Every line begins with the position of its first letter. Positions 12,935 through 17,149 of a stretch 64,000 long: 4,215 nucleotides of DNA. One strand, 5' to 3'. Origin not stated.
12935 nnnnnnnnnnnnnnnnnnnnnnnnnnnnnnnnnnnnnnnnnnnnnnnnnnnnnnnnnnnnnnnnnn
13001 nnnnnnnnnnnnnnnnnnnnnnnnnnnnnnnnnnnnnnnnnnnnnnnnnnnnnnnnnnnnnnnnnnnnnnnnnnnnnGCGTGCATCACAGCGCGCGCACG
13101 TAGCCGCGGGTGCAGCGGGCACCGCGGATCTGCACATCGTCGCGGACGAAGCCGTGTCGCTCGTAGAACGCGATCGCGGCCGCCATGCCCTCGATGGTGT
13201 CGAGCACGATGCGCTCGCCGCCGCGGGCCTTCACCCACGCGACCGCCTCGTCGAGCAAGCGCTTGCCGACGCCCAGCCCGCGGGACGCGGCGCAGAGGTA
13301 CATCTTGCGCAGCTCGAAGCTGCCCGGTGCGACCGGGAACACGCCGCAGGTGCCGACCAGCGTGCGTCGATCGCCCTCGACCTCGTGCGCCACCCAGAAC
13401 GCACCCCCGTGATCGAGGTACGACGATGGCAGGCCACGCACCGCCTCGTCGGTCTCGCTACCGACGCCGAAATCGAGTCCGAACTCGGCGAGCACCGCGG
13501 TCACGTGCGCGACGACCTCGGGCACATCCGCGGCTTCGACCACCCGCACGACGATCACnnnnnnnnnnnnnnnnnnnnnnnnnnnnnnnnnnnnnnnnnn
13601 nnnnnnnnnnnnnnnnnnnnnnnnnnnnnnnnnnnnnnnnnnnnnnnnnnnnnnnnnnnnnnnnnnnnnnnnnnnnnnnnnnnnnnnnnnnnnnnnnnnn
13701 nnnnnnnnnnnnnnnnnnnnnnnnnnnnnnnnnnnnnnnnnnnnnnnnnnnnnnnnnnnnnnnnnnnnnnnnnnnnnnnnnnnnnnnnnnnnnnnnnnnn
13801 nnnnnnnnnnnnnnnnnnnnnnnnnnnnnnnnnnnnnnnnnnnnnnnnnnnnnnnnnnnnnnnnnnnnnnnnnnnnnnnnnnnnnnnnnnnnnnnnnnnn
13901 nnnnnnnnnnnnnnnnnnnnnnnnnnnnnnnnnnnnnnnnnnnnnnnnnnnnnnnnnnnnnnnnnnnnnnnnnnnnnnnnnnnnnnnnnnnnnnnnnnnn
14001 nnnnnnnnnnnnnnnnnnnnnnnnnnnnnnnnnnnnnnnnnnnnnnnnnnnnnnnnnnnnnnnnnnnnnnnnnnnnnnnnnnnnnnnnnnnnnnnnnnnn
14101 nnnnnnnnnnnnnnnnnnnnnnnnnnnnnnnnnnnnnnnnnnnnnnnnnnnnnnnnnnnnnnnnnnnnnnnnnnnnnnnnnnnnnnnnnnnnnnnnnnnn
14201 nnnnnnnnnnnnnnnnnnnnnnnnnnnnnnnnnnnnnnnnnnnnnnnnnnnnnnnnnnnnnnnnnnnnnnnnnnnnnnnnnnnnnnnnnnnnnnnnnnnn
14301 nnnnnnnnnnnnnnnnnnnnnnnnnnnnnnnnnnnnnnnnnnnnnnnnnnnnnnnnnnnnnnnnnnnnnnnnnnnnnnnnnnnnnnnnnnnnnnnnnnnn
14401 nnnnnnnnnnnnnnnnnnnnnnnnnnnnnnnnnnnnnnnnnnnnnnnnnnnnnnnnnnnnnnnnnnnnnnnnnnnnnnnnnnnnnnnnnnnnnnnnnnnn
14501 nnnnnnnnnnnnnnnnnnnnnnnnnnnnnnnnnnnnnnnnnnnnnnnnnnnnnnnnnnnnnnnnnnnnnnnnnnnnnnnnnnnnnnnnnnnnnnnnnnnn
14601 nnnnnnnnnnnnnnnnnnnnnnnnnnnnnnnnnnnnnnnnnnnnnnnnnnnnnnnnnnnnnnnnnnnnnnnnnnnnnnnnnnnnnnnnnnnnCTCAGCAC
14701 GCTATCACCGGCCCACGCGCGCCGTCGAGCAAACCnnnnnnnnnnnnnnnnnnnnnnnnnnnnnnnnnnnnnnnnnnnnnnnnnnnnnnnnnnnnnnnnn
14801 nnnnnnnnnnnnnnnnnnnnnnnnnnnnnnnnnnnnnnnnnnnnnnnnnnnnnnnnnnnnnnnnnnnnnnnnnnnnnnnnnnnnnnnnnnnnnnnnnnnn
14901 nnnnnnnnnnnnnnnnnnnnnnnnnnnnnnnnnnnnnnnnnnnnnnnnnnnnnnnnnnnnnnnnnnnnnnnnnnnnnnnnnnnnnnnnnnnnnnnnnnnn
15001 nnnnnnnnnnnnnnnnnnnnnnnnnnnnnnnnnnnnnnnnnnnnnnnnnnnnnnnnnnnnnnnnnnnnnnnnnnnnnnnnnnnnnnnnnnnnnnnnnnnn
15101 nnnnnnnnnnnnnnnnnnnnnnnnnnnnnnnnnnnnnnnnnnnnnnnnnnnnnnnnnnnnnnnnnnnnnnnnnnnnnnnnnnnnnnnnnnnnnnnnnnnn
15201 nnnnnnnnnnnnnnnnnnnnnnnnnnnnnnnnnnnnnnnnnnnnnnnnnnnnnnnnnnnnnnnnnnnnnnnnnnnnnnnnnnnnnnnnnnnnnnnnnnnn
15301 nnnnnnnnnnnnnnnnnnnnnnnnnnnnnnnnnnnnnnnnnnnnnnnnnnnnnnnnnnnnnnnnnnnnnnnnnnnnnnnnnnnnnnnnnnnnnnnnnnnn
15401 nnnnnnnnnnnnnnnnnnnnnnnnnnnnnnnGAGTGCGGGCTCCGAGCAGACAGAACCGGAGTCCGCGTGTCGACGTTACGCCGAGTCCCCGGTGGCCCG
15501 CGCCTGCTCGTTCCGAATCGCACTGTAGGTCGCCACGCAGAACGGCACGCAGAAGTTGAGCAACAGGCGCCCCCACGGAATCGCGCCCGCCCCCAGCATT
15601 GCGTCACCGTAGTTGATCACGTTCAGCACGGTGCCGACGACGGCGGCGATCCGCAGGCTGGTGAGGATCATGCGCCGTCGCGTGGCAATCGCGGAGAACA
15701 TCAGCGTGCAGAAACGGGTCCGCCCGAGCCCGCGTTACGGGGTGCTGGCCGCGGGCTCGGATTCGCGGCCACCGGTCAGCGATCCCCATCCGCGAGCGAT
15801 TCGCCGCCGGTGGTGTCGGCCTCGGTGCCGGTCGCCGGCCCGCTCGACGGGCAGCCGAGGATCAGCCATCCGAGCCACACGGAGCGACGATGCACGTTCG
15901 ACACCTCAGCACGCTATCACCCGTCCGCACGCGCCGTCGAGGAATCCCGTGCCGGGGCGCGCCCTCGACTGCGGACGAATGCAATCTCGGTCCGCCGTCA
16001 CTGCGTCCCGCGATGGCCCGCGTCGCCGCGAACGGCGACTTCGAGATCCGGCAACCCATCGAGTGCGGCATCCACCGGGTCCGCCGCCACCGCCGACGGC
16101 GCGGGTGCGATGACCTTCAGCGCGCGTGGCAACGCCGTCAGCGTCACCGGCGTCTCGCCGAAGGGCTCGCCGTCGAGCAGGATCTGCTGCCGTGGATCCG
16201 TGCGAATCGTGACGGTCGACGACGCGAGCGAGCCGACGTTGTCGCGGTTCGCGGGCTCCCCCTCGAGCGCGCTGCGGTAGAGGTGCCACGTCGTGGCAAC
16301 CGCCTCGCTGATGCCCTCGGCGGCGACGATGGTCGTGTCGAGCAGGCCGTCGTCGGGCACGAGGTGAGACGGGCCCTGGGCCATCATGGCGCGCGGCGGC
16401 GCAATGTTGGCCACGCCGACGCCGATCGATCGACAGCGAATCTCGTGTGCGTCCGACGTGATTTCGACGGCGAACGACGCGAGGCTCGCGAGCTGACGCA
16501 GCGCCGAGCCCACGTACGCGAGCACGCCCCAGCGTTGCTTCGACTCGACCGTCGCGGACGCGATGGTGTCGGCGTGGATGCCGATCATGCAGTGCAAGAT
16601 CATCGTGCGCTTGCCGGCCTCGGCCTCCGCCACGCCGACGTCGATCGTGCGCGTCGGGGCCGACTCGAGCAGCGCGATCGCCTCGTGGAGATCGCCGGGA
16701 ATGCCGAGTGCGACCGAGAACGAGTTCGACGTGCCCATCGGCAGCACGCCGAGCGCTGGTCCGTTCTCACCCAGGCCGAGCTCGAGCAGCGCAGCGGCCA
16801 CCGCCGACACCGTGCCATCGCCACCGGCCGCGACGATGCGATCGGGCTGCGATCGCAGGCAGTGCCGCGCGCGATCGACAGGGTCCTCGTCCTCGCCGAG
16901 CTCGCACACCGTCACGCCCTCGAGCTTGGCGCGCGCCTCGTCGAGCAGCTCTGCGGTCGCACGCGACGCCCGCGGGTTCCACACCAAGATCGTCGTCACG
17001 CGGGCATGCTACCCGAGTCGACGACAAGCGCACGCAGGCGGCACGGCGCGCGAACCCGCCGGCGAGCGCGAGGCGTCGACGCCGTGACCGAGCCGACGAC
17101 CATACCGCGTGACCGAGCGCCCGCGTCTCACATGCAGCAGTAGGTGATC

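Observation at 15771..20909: cydA with no cydB, immediately downstream of a Tat-secreted isoaspartyl peptidase, flanked by repeat scars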

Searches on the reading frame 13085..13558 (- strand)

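Call 6: search_protein_families(library=pfam, proteins=[window:13085-13558:-], max_evalue=0.01)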
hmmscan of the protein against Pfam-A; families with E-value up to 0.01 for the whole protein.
window:13085-13558:- (157 aa): 3 families
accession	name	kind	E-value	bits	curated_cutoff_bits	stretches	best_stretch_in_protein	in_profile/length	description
PF00583.31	Acetyltransf_1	-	2.1e-15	57.5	20.7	1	44-137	25-116/116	Acetyltransferase (GNAT) family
PF13508.13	Acetyltransf_7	-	1.8e-12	47.9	27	1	52-138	3-83/84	Acetyltransferase (GNAT) domain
PF13673.13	Acetyltransf_10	-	2.4e-05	24.8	23.6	1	80-144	51-114/128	Acetyltransferase (GNAT) domain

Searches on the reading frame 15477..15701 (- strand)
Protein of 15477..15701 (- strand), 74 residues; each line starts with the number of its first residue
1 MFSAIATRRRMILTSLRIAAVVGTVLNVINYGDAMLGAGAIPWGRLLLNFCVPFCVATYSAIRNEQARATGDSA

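Call 6: search_protein_families(library=pfam, proteins=[window:15477-15701:-], max_evalue=0.01)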
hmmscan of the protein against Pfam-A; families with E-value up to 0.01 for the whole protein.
window:15477-15701:- (74 aa): 0 families

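Call 7: search_protein_families(library=ncbifam, proteins=[window:15477-15701:-], max_evalue=0.01)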
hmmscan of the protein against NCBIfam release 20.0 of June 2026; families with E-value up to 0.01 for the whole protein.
window:15477-15701:- (74 aa): 1 family
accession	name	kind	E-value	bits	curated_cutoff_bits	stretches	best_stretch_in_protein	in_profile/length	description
NF038050.1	NrtS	subfamily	1.5e-08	34.4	25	1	14-58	1-47/56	nitrate/nitrite transporter NrtS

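Call 43: find_homologous_proteins(query=window:15477-15701:-, max_evalue=0.001)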
Query window:15477-15701:- (74 aa): 18 proteins with E <= 0.001 among 22 candidates.
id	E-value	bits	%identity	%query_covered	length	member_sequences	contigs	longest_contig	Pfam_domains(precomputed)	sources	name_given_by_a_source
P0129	4.0e-34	133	100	86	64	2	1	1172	-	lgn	-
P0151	1.6e-24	102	71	88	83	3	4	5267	-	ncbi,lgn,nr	ncbi:MAG: nitrate/nitrite transporter NrtS [Nannocystaceae bacterium]|nr:nitrate/nitrite transporter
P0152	6.4e-23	97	62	99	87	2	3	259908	-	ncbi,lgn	ncbi:MAG: nitrate/nitrite transporter NrtS [Nannocystaceae bacterium]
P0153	2.3e-15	74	61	86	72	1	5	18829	-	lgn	-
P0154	1.2e-13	68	64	68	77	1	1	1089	-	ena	-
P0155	1.5e-13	68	52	86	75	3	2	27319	-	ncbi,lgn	ncbi:MAG: nitrate/nitrite transporter NrtS [Candidatus Sericytochromatia bacterium]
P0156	4.9e-10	57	50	81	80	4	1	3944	-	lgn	-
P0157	7.5e-10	56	58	74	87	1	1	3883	-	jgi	jgi:hypothetical protein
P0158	9.9e-10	56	48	85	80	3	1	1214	-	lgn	-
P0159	1.5e-9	55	60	64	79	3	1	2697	-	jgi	jgi:hypothetical protein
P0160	1.9e-9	55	59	69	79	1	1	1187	-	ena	-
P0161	2.6e-9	54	49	93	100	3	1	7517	-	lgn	-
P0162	3.1e-9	54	58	74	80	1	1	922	-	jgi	jgi:hypothetical protein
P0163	2.0e-8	52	53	72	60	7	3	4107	-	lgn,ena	-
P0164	6.3e-8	50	53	80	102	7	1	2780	-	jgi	jgi:hypothetical protein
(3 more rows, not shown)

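Call 44: find_encoding_contigs(protein=P0151, flank=10000, max_places=4)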
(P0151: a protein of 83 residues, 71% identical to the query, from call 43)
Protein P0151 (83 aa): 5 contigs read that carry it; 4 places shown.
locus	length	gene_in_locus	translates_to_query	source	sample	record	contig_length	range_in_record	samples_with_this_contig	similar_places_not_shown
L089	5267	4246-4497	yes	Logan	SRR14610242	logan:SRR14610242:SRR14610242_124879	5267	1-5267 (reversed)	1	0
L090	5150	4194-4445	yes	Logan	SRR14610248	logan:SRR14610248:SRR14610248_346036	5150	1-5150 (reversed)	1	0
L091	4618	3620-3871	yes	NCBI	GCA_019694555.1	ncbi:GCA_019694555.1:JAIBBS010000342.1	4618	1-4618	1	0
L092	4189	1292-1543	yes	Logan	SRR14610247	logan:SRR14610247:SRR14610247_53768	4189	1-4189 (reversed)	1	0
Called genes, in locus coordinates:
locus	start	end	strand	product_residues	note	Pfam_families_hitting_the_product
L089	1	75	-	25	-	?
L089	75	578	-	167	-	PF20093:DUF6484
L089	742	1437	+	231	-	-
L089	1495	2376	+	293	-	-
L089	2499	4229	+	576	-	PF22842:Pel9A-like_beta_helix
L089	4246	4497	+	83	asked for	-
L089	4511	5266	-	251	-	?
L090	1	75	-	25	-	?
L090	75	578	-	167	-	PF20093:DUF6484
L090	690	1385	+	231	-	-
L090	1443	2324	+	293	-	-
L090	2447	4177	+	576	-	PF22842:Pel9A-like_beta_helix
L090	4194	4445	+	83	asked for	-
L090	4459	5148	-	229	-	?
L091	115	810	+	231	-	-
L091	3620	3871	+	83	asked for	-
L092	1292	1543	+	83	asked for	-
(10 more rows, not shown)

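Call 45: find_encoding_contigs(protein=P0152, flank=10000, max_places=3)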
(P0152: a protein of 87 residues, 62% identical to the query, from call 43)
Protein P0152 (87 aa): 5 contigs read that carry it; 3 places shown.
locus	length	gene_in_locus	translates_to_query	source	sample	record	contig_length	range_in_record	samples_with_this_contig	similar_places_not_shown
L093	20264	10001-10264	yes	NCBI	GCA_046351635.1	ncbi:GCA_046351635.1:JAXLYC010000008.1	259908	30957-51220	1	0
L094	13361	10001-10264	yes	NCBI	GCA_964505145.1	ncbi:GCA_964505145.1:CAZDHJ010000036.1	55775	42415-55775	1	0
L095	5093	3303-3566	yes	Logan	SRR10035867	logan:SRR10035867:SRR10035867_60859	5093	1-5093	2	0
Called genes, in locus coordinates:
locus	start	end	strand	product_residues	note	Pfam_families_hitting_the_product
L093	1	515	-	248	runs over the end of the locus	-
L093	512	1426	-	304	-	PF11876:TsiV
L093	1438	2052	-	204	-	-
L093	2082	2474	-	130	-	PF13665:Tox-PAAR-like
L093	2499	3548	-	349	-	-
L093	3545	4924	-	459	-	-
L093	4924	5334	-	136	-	PF20093:DUF6484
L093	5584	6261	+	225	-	-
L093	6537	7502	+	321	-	-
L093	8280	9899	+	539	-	PF22842:Pel9A-like_beta_helix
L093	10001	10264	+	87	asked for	-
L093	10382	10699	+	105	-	-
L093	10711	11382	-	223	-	PF01300:Sua5_yciO_yrdC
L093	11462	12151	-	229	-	PF05899:Cupin_3, PF00190:Cupin_1 (weak), PF07883:Cupin_2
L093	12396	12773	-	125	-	PF00578:AhpC-TSA, PF08534:Redoxin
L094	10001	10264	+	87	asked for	-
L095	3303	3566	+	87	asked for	-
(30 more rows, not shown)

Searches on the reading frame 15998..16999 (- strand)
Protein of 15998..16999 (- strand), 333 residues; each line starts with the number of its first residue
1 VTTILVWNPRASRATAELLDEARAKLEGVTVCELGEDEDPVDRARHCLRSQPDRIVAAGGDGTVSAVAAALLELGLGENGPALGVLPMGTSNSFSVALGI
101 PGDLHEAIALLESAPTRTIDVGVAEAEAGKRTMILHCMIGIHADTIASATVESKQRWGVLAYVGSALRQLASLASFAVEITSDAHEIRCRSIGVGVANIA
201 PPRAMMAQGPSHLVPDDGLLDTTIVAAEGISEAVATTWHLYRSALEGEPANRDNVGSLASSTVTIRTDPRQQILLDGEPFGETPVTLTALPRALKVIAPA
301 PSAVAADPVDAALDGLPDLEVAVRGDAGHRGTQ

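Call 6: search_protein_families(library=pfam, proteins=[window:15998-16999:-], max_evalue=0.01)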
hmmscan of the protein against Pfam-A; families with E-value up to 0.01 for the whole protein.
window:15998-16999:- (333 aa): 3 families
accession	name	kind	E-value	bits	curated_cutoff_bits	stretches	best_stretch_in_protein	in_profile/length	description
PF00781.29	DAGK_cat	-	2.1e-22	79.4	23.6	1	4-122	3-123/125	Diacylglycerol kinase catalytic domain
PF19279.4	YegS_C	-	5.1e-16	59.3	27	1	144-297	8-157/158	YegS C-terminal NAD kinase beta sandwich-like domain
PF08308.17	PEGA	-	0.0071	16.7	20.8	0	261-291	2-33/71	PEGA domain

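Call 7: search_protein_families(library=ncbifam, proteins=[window:15998-16999:-], max_evalue=0.01)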
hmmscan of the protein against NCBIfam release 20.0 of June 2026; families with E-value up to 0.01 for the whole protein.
window:15998-16999:- (333 aa): 11 families
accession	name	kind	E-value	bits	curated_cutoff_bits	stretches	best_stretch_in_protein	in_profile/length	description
NF002033.0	PRK00861.1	subfamily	1.6e-83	280.1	293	1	3-322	14-325/328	putative lipid kinase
NF009604.0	PRK13057.1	equivalog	1e-40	139.6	274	1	3-303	11-299/302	lipid kinase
TIGR00147.1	TIGR00147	subfamily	7e-40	136.8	118.65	1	42-300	45-296/296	YegS/Rv2252/BmrU family lipid kinase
NF009025.0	PRK12361.1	equivalog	1.6e-36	125.6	505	1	28-300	273-541/546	hypothetical protein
NF009602.0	PRK13054.1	equivalog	1.2e-32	113.2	284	1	38-304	43-298/301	lipid kinase YegS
TIGR03702.1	lip_kinase_YegS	equivalog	3.8e-27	95.1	387.45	1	46-302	47-292/295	lipid kinase YegS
NF009874.0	PRK13337.1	equivalog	2.1e-23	82.7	385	1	37-301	44-296/305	diacylglycerol kinase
NF009605.0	PRK13059.1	equivalog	6.6e-23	81.1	313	1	43-298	48-291/295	putative lipid kinase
NF009603.0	PRK13055.1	subfamily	4e-22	78.6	342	1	38-299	46-300/335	diacylglycerol kinase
NF040993.1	MamU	equivalog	1.1e-17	64.4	400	1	46-299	54-295/296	lipid kinase MamU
NF008882.0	PRK11914.1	equivalog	3.1e-14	52.9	302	1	22-300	33-304/306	diacylglycerol kinase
